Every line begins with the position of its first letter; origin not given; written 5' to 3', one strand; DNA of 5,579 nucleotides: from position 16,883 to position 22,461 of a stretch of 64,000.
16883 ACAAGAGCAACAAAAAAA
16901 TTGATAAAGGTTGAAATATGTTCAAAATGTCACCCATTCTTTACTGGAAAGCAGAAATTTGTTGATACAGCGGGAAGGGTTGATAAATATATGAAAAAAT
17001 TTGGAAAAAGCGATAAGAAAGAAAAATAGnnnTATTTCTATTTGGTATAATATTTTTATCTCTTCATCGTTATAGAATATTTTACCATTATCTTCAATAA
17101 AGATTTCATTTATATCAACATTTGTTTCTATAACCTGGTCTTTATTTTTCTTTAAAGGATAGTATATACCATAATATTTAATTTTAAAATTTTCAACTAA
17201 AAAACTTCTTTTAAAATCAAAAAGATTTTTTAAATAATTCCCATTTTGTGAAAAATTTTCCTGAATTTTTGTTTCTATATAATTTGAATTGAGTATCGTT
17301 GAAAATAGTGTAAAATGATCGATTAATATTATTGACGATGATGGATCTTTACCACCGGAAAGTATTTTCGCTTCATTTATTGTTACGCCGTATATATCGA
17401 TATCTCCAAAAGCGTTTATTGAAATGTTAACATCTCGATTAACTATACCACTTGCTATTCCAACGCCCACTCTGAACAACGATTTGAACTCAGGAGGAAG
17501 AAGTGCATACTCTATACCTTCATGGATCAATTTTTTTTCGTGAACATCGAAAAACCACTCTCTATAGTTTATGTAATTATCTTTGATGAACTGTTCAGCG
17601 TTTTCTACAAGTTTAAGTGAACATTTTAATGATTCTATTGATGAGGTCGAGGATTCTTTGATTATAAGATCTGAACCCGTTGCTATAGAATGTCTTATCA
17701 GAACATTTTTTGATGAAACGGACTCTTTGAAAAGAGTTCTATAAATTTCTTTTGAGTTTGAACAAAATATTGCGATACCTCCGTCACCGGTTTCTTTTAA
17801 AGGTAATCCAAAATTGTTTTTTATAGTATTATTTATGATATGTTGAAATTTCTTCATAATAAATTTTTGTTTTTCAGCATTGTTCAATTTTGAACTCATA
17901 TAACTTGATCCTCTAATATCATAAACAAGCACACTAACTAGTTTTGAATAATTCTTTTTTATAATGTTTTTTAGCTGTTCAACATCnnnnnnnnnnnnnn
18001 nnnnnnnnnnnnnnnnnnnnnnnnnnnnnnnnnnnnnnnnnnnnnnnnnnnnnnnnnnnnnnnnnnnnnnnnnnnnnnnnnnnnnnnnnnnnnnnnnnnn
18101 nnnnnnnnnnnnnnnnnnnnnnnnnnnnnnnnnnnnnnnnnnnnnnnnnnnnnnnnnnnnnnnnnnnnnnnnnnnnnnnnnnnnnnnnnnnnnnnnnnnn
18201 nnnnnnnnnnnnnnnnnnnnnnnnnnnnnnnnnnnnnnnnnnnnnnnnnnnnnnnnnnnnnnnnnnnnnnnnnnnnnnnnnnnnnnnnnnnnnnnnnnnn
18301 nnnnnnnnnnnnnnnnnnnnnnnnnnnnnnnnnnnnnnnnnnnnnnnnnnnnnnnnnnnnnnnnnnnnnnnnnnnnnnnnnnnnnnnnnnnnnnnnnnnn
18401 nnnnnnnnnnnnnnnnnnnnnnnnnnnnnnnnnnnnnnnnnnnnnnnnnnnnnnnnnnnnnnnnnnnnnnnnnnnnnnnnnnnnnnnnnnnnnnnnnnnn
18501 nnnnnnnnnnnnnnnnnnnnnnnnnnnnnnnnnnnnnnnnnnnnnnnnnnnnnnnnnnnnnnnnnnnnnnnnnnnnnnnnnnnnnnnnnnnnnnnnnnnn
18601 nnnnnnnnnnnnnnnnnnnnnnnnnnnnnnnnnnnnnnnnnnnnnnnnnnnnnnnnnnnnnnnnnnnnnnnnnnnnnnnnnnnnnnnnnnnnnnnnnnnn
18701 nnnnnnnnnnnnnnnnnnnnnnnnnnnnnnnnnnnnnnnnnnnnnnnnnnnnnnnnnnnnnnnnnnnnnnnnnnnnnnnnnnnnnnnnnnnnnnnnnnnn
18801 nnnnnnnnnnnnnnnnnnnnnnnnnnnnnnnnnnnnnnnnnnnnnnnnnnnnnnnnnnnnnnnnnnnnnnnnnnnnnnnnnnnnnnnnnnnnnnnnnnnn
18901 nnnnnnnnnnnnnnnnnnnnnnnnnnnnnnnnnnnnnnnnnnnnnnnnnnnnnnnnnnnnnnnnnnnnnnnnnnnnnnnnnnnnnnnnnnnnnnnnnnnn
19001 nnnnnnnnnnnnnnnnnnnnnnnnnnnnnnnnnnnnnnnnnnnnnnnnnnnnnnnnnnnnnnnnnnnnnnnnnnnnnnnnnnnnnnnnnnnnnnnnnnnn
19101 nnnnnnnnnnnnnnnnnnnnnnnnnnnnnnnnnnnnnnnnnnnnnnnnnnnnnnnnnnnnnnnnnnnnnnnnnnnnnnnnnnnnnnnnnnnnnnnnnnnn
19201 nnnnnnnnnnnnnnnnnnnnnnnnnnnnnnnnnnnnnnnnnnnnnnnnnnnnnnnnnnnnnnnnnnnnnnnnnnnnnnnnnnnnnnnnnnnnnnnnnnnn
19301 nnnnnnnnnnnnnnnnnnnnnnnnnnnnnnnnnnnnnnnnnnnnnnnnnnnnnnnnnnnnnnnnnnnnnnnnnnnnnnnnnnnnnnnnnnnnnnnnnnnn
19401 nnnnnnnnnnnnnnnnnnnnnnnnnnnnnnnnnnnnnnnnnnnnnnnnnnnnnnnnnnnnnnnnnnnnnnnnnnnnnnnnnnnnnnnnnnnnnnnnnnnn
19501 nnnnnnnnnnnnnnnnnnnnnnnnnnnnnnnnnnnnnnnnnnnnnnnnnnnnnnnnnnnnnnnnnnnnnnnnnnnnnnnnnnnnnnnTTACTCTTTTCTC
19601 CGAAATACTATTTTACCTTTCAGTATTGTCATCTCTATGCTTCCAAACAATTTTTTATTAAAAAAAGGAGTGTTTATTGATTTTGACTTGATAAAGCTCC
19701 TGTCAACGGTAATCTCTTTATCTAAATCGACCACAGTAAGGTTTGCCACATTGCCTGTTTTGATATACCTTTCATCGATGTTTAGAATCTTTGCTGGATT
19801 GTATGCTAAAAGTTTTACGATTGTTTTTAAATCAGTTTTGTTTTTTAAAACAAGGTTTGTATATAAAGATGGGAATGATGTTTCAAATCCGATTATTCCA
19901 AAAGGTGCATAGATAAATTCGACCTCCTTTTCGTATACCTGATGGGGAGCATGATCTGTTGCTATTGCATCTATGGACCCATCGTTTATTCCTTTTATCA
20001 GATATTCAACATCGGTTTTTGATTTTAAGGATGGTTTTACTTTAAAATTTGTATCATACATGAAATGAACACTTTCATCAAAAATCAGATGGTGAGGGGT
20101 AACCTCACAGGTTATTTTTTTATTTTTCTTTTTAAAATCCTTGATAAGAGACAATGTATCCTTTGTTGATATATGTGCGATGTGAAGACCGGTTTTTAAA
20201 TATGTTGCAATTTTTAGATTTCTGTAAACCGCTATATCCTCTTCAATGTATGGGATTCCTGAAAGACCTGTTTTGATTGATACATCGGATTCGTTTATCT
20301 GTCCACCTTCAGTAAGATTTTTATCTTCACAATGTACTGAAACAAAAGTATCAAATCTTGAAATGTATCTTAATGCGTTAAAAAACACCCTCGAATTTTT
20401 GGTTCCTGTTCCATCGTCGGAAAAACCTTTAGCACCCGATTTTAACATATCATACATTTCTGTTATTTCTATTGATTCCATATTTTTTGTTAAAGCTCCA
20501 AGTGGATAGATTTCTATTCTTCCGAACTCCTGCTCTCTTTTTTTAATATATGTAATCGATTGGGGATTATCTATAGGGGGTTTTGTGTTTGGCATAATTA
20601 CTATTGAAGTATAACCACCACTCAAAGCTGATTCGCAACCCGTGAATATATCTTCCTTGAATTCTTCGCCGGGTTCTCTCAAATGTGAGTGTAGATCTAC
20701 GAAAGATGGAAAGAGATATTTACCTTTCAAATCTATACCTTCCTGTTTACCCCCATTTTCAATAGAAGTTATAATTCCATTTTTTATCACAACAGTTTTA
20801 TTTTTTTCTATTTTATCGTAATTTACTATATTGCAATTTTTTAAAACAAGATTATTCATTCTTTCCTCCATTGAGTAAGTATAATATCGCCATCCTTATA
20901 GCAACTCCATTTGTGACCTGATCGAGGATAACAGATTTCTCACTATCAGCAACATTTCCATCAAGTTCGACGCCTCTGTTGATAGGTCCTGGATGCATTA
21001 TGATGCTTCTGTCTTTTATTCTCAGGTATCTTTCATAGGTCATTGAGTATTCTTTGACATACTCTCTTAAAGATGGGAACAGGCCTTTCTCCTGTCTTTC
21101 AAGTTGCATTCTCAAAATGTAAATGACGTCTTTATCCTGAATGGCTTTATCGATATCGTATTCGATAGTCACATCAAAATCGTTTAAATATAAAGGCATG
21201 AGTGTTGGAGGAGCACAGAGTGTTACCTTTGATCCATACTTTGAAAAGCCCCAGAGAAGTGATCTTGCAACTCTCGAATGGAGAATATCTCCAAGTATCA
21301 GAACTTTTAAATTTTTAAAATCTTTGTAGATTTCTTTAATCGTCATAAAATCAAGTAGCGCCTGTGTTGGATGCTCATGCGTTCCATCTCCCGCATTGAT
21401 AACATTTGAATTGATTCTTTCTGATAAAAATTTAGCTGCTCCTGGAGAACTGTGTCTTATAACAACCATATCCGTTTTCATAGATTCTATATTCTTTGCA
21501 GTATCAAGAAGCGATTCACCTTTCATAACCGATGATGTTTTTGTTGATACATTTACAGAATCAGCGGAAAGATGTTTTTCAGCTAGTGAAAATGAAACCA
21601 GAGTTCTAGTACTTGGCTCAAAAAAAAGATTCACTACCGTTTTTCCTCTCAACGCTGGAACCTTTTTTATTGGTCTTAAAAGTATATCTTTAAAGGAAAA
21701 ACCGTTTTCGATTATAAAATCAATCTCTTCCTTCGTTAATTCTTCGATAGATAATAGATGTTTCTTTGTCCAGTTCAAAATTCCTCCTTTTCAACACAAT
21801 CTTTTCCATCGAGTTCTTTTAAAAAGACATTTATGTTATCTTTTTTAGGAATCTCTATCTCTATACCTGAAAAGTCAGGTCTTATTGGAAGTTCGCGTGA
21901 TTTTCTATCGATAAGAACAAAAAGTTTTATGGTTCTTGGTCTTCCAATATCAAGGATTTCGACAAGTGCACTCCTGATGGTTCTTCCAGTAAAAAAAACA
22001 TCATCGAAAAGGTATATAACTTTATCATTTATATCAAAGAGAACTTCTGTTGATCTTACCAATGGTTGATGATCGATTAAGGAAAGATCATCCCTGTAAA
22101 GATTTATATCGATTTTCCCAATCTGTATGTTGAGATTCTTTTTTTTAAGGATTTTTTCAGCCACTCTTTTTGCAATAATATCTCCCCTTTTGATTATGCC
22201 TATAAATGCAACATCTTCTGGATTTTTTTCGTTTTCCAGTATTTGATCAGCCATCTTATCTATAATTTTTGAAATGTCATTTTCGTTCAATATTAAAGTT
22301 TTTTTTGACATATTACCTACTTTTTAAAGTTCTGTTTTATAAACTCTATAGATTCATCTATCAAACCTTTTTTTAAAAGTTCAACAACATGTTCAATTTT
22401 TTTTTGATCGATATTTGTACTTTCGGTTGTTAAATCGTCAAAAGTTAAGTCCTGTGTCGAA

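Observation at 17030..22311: Class III cyclase-homology gene translationally coupled to pyrR-pyrB-pyrC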

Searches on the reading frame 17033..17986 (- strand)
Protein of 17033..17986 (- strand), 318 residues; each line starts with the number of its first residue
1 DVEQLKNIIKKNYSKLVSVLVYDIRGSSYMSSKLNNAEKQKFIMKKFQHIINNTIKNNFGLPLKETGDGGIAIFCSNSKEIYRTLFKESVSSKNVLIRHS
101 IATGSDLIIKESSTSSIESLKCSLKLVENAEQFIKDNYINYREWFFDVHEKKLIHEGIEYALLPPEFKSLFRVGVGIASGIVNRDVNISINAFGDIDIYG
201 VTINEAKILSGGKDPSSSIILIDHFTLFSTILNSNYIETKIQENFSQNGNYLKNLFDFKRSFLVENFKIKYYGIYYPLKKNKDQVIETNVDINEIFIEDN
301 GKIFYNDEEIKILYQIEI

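Call 63: predict_structure(alignment_id=A3)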
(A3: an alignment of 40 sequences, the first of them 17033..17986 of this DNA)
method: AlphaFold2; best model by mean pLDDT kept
length: 318 residues; sequences in the alignment: 40
mean_pLDDT: 85.2   pTM: 0.87
mean pLDDT of the five models: 85.2, 84.9, 84.5, 83.3, 82.1
residues with pLDDT >= 90: 162; 70-90: 112; 50-70: 31; < 50: 13
segments of 3 or more residues with pLDDT < 50: 158-160, 242-248
pLDDT, mean of each block of 10 residues (from residue 1): 86 97 89 86 90 95 89 96 88 82 80 98 96 87 65 51 68 95 93 86 95 85 96 83 48 66 88 92 85 88 94 92
secondary structure, 60 per line:
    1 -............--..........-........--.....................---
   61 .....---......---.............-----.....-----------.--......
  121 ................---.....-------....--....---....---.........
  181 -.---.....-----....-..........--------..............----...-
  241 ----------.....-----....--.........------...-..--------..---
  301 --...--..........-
elements in order: H2-13 E16-25 H27-34 H37-57 E61-65 E69-74 H78-85 E86-90 E96-100 H115-136 H140-144 E152-155 E158-161 H165-168 E172-180 E186-190 E196-199 H201-210 E219-223 H224-232 E237-239 H251-255 E261-264 E267-275 E303-305 E308-317

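Call 65: fold_search(model_id=the predicted structure, library=pdb)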
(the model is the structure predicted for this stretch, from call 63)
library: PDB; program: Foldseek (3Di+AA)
matches with E <= 10: 396; with E <= 0.001: 145
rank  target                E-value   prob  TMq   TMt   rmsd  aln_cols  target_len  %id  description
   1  1cjk_A                6.2e-08  1.00  0.43  0.70   3.5       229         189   15  COMPLEX OF GS-ALPHA WITH THE CATALYTIC DOMAINS OF MAMMALIAN ADENYLYL CYCLASE: COMPLEX WITH ADENOSINE 5'-(ALPHA THIO)-T (released 1999-08-31)
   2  2bw7_B                7.4e-08  1.00  0.43  0.69   7.8       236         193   14  A novel mechanism for adenylyl cyclase inhibition from the crystal structure of its complex with catechol estrogen (released 2005-07-20)
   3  1wc1_A                1.5e-07  1.00  0.44  0.69   8.3       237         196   14  Soluble adenylyl cyclase CyaC from S. platensis in complex with Rp- ATPalphaS (released 2004-12-20)
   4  1wc1_B                1.6e-07  1.00  0.44  0.70   8.6       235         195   14  Soluble adenylyl cyclase CyaC from S. platensis in complex with Rp- ATPalphaS (released 2004-12-20)
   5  3r5g_A                1.9e-07  1.00  0.43  0.67   7.8       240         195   18  Crystal structure of the adenylyl cyclase CyaB from P. aeruginosa (released 2012-01-11)
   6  3r5g_B                2.5e-07  1.00  0.43  0.68   8.2       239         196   18  Crystal structure of the adenylyl cyclase CyaB from P. aeruginosa (released 2012-01-11)
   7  1wc3_B                2.5e-07  1.00  0.43  0.68   8.3       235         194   14  Soluble adenylyl cyclase CyaC from S. platensis in complex with alpha, beta-methylene-ATP and Strontium (released 2004-12-20)
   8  1wc4_A                3.4e-07  1.00  0.40  0.62  10.4       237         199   12  Soluble adenylyl cyclase CyaC from S. platensis in complex with alpha, beta-methylene-ATP and Europium (released 2004-12-20)
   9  1azs_A                3.8e-07  1.00  0.41  0.66   4.2       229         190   16  COMPLEX OF GS-ALPHA WITH THE CATALYTIC DOMAINS OF MAMMALIAN ADENYLYL CYCLASE (released 1998-02-25)
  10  1wc0_B                3.8e-07  1.00  0.44  0.68   8.2       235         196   14  Soluble adenylyl cyclase CyaC from S. platensis in complex with alpha, beta-methylene-ATP (released 2004-12-20)
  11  2w01_C                4.3e-07  1.00  0.42  0.65   7.5       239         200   13  Crystal structure of the guanylyl cyclase Cya2 (released 2008-09-30)
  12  1wc1_C                4.6e-07  1.00  0.44  0.71   8.3       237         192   13  Soluble adenylyl cyclase CyaC from S. platensis in complex with Rp- ATPalphaS (released 2004-12-20)
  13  2w01_B                4.8e-07  1.00  0.42  0.66   8.0       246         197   13  Crystal structure of the guanylyl cyclase Cya2 (released 2008-09-30)
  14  1wc4_B                4.8e-07  1.00  0.42  0.67   9.7       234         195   13  Soluble adenylyl cyclase CyaC from S. platensis in complex with alpha, beta-methylene-ATP and Europium (released 2004-12-20)
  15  2w01_D                5.8e-07  1.00  0.44  0.68   7.1       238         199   13  Crystal structure of the guanylyl cyclase Cya2 (released 2008-09-30)
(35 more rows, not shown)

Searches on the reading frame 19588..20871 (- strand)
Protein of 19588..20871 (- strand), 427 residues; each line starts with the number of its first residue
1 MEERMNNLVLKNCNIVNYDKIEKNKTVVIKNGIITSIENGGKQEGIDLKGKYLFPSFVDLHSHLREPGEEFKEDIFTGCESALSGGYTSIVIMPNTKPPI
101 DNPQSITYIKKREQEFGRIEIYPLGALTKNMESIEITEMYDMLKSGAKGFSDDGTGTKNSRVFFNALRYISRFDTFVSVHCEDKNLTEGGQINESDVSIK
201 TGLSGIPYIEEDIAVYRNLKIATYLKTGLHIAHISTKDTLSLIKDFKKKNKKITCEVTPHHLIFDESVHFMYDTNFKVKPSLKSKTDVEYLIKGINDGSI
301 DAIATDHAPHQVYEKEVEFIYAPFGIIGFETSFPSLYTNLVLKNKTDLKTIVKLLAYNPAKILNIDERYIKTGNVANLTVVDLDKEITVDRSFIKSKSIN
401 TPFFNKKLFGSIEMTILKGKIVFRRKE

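Call 3: search_protein_families(library=pfam, proteins=[window:19588-20871:-], max_evalue=1)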
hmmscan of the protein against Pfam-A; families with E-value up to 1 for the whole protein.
window:19588-20871:- (427 aa): 4 families
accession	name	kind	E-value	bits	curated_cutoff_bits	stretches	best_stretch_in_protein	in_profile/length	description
PF01979.26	Amidohydro_1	-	2.2e-20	73.6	25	1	52-422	1-345/345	Amidohydrolase family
PF07969.17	Amidohydro_3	-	1.6e-11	44.8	29.7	2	45-70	2-27/472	Amidohydrolase family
PF12890.13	DHOase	-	9.4e-06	26.2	21.2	1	51-238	2-141/142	Dihydro-orotase-like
PF22644.2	BsNagA_N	-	0.19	11.9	27.4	1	294-317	22-44/50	BsNagA composite domain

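Call 8: search_protein_families(library=ncbifam, proteins=[window:19588-20871:-], max_evalue=1)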
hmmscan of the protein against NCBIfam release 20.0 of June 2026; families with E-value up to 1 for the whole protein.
window:19588-20871:- (427 aa): 61 families (the best 25 are shown)
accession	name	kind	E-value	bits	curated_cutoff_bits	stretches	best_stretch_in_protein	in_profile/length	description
NF006837.0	PRK09357.1-2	equivalog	3.8e-119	398.1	575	1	8-426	3-425/428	dihydroorotase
TIGR00857.1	pyrC_multi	subfamily_domain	4.5e-116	388.2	279.05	1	24-424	5-410/412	dihydroorotase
NF006844.0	PRK09357.2-5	equivalog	2.2e-113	379.5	701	1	5-424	1-421/422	dihydroorotase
NF006843.0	PRK09357.2-4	equivalog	1.8e-110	369.8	786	1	8-425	3-422/431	dihydroorotase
NF006845.0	PRK09357.2-6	equivalog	1.3e-109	366.7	728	1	8-425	3-427/428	dihydroorotase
NF006841.0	PRK09357.2-2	equivalog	4.1e-109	365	640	1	11-426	5-420/421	dihydroorotase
NF006836.0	PRK09357.1-1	equivalog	9.4e-107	357.4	538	1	9-424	5-425/432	dihydroorotase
NF006842.0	PRK09357.2-3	equivalog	2.4e-104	349.4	695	1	9-421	4-436/440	dihydroorotase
NF006839.0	PRK09357.1-4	equivalog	7.8e-98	327.8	576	1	8-424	2-421/422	dihydroorotase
NF006558.0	PRK09059.1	equivalog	1e-84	284.6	645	1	5-424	2-428/430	dihydroorotase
NF005791.0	PRK07627.1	equivalog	2.5e-81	273.8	442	1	15-425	10-424/425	dihydroorotase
NF005614.0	PRK07369.1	equivalog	2.5e-80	270.3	456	1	19-413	16-414/419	dihydroorotase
NF006268.0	PRK08417.1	equivalog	5.1e-71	239.8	499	1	9-423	2-404/406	metal-dependent hydrolase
NF002668.0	PRK02382.1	equivalog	7.8e-71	239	452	1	5-426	3-414/436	dihydroorotase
NF006688.0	PRK09236.1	equivalog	3e-67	227.4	535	1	5-425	1-428/444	dihydroorotase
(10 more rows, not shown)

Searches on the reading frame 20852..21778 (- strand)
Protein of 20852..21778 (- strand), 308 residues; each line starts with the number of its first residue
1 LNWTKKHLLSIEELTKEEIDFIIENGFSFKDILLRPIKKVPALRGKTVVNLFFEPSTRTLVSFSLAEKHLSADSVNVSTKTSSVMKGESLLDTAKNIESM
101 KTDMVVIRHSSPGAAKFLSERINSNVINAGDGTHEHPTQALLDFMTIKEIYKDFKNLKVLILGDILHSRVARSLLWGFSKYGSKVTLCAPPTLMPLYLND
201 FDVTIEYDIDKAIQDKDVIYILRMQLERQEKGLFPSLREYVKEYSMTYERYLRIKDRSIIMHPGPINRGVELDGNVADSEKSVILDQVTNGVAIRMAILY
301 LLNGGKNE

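Call 3: search_protein_families(library=pfam, proteins=[window:20852-21778:-], max_evalue=1)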
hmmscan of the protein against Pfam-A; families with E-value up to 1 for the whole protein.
window:20852-21778:- (308 aa): 2 families
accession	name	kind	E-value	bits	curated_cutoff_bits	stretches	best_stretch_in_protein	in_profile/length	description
PF02729.26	OTCace_N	-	2.9e-43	147.9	29.9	1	6-149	1-148/148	Aspartate/ornithine carbamoyltransferase, carbamoyl-P binding domain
PF00185.30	OTCace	-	2e-25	90.1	29.4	1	155-302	1-157/157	Aspartate/ornithine carbamoyltransferase, Asp/Orn binding domain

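Call 8: search_protein_families(library=ncbifam, proteins=[window:20852-21778:-], max_evalue=1)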
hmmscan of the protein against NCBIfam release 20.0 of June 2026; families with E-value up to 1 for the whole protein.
window:20852-21778:- (308 aa): 18 families
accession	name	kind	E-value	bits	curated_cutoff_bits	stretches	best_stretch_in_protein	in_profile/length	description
NF002032.1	PRK00856.1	equivalog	1.3e-116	389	263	1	6-302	1-296/297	aspartate carbamoyltransferase catalytic subunit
TIGR00670.1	asp_carb_tr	equivalog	2.1e-92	309.5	236.95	1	6-302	1-302/304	aspartate carbamoyltransferase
NF010387.0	PRK13814.1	equivalog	4.2e-66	222.9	660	1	1-301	1-301/310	aspartate carbamoyltransferase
NF006046.0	PRK08192.1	equivalog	2.4e-47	161.8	512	1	2-304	3-318/339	aspartate carbamoyltransferase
NF008853.0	PRK11891.1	equivalog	4.2e-43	147.5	560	1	4-304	87-399/430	aspartate carbamoyltransferase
NF001986.0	PRK00779.1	subfamily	1.7e-40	139.1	306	1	4-302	4-303/307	ornithine carbamoyltransferase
TIGR00658.1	orni_carb_tr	equivalog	1.7e-38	132.5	280.85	1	6-301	1-301/304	ornithine carbamoyltransferase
NF011380.0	PRK14805.1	equivalog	3.3e-33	115.1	421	1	6-302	2-299/302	ornithine carbamoyltransferase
NF009916.0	PRK13376.1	equivalog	3.2e-26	91.9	800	1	6-304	8-334/525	bifunctional aspartate carbamoyltransferase catalytic subunit/aspartate carbamoyltransferase regulatory subunit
TIGR04384.1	putr_carbamoyl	exception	1.7e-25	89.9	500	1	7-301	1-305/330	putrescine carbamoyltransferase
NF003286.0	PRK04284.1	subfamily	1.5e-23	83.5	515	1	3-262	4-272/332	ornithine carbamoyltransferase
NF003384.0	PRK04523.1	equivalog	8.9e-17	61.1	288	2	133-303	145-333/336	N-acetylornithine carbamoyltransferase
NF002470.0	PRK01713.1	equivalog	2.6e-16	60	545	1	2-219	4-229/334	ornithine carbamoyltransferase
NF011379.0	PRK14804.1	equivalog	9.3e-14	51.2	373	1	6-301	7-308/311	ornithine carbamoyltransferase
NF009213.0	PRK12562.1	subfamily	1.1e-09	38.1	559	1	4-193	5-192/334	ornithine carbamoyltransferase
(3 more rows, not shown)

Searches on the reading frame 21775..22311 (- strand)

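Call 3: search_protein_families(library=pfam, proteins=[window:21775-22311:-], max_evalue=1)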
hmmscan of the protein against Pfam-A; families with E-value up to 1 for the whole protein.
window:21775-22311:- (178 aa): 3 families
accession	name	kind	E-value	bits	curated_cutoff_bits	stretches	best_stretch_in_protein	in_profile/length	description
PF00156.33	Pribosyltran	-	3.7e-15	56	26.3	1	8-156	6-145/158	Phosphoribosyl transferase domain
PF24390.1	PRTase-CE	-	0.0068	16.7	27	1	7-152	28-165/253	PRTase-CE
PF14681.12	UPRTase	-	0.036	14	27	1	31-135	65-160/206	Uracil phosphoribosyltransferase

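Call 8: search_protein_families(library=ncbifam, proteins=[window:21775-22311:-], max_evalue=1)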
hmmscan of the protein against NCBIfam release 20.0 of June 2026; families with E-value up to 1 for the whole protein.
window:21775-22311:- (178 aa): 14 families
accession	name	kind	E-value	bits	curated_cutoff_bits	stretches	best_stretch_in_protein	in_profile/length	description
NF003549.0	PRK05205.1-5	equivalog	3.4e-53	179.8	138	1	2-174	3-177/182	bifunctional pyr operon transcriptional regulator/uracil phosphoribosyltransferase PyrR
NF003547.0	PRK05205.1-3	equivalog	2.4e-46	158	230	1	4-173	13-186/194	bifunctional pyr operon transcriptional regulator/uracil phosphoribosyltransferase PyrR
NF003548.0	PRK05205.1-4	equivalog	9.5e-43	146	218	1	4-174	3-168/173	bifunctional pyr operon transcriptional regulator/uracil phosphoribosyltransferase PyrR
NF003546.0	PRK05205.1-2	equivalog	6.5e-39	133.4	268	1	5-173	4-172/175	bifunctional pyr operon transcriptional regulator/uracil phosphoribosyltransferase PyrR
NF003545.0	PRK05205.1-1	equivalog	7.4e-37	126.4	140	1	12-162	5-155/171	bifunctional pyr operon transcriptional regulator/uracil phosphoribosyltransferase PyrR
TIGR01203.1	HGPRTase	equivalog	9.7e-12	45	150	1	7-153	2-142/167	hypoxanthine phosphoribosyltransferase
NF006605.0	PRK09162.1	equivalog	4.5e-08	32.7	181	1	3-153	13-156/183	hypoxanthine-guanine phosphoribosyltransferase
NF002620.0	PRK02277.1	subfamily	5.8e-05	22.8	115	1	12-138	68-182/201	orotate phosphoribosyltransferase-like protein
NF002636.0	PRK02304.1-5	equivalog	0.0036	16.8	125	1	5-134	31-154/176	adenine phosphoribosyltransferase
NF045507.1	transregGfcR_Halo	equivalog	0.0054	16.2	300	1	13-138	79-194/215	transcriptional regulator GfcR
TIGR00336.1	pyrE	equivalog_domain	0.014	15.2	106.8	1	96-148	108-151/173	orotate phosphoribosyltransferase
TIGR01251.1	ribP_PPkin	subfamily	0.016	14.1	113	1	81-116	195-230/309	ribose-phosphate diphosphokinase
NF053875.1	DS32_1_antiphage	equivalog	0.047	12.9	250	1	95-132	121-157/322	phosphoribosyltransferase-like anti-phage protein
NF004689.0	PRK06031.1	equivalog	0.21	10.8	175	1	6-117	59-175/233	phosphoribosyltransferase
